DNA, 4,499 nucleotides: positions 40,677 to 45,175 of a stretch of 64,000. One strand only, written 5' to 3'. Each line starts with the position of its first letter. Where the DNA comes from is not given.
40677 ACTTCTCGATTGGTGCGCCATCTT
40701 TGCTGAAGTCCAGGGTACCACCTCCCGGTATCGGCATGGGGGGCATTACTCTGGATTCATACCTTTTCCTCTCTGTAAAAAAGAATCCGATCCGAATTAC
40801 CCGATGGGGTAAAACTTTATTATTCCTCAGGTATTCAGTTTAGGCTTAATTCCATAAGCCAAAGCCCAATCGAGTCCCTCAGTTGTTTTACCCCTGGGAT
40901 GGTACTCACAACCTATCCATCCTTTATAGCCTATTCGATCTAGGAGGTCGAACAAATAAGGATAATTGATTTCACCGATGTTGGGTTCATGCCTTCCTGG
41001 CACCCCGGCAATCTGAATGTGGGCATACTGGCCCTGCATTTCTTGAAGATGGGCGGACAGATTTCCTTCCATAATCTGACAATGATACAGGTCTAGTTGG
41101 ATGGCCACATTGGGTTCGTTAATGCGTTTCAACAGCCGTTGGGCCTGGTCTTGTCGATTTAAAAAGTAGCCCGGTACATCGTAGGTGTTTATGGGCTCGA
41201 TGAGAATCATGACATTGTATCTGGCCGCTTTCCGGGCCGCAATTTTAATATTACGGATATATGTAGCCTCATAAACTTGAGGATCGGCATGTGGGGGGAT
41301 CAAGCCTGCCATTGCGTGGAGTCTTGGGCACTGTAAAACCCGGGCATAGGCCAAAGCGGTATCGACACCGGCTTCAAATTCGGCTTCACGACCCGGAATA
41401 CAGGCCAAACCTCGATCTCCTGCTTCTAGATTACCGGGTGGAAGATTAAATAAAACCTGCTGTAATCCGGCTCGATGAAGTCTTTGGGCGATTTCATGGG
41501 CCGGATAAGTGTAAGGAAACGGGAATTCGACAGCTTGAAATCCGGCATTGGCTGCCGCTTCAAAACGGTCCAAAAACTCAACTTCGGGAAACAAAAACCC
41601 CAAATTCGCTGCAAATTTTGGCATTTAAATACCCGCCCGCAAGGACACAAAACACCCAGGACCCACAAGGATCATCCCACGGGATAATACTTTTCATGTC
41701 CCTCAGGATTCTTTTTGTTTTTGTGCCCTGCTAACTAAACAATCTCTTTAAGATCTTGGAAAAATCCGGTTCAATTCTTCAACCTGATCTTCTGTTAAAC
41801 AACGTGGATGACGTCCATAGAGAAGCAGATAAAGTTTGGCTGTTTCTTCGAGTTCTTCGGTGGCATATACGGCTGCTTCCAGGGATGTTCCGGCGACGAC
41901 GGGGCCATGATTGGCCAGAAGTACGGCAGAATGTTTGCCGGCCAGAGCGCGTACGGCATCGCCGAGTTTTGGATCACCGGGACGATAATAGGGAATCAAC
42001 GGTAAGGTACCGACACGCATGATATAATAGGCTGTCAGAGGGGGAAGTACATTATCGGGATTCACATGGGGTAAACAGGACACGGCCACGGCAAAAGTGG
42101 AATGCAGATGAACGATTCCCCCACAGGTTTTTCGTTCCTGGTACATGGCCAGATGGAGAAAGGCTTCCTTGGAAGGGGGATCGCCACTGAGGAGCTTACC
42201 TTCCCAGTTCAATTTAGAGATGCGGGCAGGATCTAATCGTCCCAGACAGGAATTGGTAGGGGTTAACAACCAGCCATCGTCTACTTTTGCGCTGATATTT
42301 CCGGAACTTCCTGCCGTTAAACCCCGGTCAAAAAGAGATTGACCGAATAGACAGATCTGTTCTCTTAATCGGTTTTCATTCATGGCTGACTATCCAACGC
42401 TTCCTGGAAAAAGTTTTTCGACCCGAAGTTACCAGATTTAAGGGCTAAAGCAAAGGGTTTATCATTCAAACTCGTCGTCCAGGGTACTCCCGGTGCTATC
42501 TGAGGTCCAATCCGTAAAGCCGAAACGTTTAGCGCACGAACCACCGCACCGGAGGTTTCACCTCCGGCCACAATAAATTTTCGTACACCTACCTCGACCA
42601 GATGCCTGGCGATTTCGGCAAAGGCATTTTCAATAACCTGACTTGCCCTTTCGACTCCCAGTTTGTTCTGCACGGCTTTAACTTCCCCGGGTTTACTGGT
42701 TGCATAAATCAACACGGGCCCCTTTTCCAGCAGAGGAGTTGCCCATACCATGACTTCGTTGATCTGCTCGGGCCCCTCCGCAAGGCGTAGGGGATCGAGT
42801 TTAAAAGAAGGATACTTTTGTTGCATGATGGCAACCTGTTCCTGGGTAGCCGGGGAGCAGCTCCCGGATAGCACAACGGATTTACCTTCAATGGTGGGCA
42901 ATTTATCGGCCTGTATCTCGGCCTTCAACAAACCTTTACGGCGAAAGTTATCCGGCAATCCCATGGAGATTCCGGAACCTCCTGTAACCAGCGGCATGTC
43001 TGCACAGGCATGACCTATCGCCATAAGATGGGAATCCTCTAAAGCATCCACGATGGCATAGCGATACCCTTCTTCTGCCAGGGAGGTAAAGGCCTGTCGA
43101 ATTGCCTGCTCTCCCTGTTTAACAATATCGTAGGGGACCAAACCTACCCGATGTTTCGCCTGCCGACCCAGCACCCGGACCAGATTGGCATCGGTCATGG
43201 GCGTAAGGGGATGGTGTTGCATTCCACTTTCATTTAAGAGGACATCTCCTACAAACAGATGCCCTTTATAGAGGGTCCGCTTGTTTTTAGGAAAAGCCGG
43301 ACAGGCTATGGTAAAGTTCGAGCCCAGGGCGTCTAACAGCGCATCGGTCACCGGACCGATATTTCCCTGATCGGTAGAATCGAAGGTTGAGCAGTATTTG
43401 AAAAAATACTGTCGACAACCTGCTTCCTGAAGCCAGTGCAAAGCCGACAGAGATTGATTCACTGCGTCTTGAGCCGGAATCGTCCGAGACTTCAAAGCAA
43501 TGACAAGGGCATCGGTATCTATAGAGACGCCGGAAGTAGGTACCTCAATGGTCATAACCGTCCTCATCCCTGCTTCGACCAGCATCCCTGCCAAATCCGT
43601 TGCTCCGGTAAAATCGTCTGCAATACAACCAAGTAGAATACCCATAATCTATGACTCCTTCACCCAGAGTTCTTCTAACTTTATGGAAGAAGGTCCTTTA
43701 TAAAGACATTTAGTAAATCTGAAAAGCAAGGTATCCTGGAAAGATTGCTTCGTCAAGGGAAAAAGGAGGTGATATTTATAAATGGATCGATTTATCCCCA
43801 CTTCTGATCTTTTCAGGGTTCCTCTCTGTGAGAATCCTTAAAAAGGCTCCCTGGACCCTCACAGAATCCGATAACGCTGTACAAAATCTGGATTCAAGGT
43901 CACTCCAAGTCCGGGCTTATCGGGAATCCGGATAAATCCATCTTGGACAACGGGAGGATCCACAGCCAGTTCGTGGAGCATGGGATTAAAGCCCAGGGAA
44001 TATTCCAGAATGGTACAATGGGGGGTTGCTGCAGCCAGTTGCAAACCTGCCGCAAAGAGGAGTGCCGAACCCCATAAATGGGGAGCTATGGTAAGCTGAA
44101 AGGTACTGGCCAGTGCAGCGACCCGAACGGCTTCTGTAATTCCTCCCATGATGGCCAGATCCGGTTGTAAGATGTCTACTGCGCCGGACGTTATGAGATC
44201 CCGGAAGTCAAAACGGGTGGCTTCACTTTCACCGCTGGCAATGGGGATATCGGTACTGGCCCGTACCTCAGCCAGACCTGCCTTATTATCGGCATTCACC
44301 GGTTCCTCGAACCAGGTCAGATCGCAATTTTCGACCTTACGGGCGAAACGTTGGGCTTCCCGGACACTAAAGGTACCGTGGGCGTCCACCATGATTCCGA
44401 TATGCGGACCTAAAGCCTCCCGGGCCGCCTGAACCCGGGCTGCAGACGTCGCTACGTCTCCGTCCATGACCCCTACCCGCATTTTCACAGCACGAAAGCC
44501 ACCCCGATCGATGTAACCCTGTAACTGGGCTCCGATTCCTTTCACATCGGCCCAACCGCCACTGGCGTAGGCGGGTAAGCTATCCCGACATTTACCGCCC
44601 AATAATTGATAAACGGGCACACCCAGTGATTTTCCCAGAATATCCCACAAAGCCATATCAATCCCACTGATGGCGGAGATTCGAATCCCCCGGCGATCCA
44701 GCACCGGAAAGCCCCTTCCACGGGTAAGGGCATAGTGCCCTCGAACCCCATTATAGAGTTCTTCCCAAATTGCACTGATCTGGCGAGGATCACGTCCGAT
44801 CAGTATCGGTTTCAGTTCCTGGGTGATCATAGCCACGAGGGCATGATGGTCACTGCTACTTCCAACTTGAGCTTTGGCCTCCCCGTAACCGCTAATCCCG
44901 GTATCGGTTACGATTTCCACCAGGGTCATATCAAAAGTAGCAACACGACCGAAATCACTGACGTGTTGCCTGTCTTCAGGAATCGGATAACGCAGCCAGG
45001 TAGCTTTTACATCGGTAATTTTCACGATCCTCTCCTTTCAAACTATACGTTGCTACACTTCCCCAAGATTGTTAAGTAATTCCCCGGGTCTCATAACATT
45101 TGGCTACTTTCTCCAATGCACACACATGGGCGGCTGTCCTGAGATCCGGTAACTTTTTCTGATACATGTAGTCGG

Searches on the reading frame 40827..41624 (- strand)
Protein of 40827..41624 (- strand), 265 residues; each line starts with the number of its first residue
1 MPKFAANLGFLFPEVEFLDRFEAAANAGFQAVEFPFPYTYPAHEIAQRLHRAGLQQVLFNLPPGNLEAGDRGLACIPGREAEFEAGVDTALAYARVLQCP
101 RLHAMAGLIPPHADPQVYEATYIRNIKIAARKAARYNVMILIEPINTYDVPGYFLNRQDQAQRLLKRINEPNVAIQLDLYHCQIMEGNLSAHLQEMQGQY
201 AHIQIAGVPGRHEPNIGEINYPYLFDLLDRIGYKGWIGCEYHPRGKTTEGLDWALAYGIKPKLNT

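Call 18: search_protein_families(library=pfam, proteins=[window:40827-41624:-], max_evalue=0.0001)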
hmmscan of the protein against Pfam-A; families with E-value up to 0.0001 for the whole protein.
window:40827-41624:- (265 aa): 1 family
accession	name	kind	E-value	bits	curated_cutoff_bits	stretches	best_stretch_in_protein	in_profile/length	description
PF01261.30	AP_endonuc_2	-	1.2e-44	153.3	31.1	1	21-254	1-246/249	Xylose isomerase-like TIM barrel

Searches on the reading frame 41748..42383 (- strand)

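Call 18: search_protein_families(library=pfam, proteins=[window:41748-42383:-], max_evalue=0.0001)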
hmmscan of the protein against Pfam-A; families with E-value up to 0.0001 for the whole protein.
window:41748-42383:- (211 aa): 1 family
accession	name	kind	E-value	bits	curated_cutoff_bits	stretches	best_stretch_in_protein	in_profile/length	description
PF00596.27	Aldolase_II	-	6.5e-47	160.2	22.2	1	8-186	1-183/183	Class II Aldolase and Adducin N-terminal domain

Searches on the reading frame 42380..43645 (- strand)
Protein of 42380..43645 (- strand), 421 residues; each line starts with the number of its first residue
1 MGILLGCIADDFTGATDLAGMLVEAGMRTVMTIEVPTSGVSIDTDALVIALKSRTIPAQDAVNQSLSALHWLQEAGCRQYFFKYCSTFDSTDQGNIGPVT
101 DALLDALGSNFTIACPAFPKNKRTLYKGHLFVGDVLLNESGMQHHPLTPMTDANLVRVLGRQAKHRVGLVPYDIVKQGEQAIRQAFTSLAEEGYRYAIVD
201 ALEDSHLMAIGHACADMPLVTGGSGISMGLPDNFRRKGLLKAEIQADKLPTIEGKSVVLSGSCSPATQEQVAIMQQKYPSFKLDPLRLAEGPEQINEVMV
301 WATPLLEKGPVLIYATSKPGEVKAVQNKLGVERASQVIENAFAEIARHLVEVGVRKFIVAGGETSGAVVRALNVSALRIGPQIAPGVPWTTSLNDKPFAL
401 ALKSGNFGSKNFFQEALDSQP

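Call 18: search_protein_families(library=pfam, proteins=[window:42380-43645:-], max_evalue=0.0001)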
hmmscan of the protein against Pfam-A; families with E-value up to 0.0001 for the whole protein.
window:42380-43645:- (421 aa): 2 families
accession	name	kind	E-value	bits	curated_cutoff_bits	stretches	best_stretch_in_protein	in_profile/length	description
PF07005.16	SBD_N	-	9.5e-79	264.8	25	1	5-229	1-229/230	Sugar-binding N-terminal domain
PF17042.10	NBD_C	-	5.9e-46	157.5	28.3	1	257-413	1-168/168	Nucleotide-binding C-terminal domain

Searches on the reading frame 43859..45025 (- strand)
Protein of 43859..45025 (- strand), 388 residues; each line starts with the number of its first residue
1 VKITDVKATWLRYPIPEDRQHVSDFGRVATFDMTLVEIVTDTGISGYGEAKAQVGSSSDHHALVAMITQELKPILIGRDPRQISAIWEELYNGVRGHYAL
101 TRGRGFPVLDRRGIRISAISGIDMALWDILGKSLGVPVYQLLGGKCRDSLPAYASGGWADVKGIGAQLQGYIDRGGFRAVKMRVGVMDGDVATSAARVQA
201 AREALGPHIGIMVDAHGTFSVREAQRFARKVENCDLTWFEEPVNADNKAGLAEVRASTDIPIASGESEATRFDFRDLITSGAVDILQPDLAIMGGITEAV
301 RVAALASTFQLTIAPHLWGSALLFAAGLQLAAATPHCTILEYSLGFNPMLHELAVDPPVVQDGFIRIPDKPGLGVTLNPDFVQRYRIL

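Call 18: search_protein_families(library=pfam, proteins=[window:43859-45025:-], max_evalue=0.0001)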
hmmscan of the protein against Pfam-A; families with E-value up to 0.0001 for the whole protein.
window:43859-45025:- (388 aa): 2 families
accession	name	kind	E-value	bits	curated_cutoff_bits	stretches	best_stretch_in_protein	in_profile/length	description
PF13378.12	MR_MLE_C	-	5.1e-72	242.6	29.4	1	166-380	4-218/219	Enolase C-terminal domain-like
PF02746.21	MR_MLE_N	-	2.3e-20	73.4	22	1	24-143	19-117/117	Mandelate racemase / muconate lactonizing enzyme, N-terminal domain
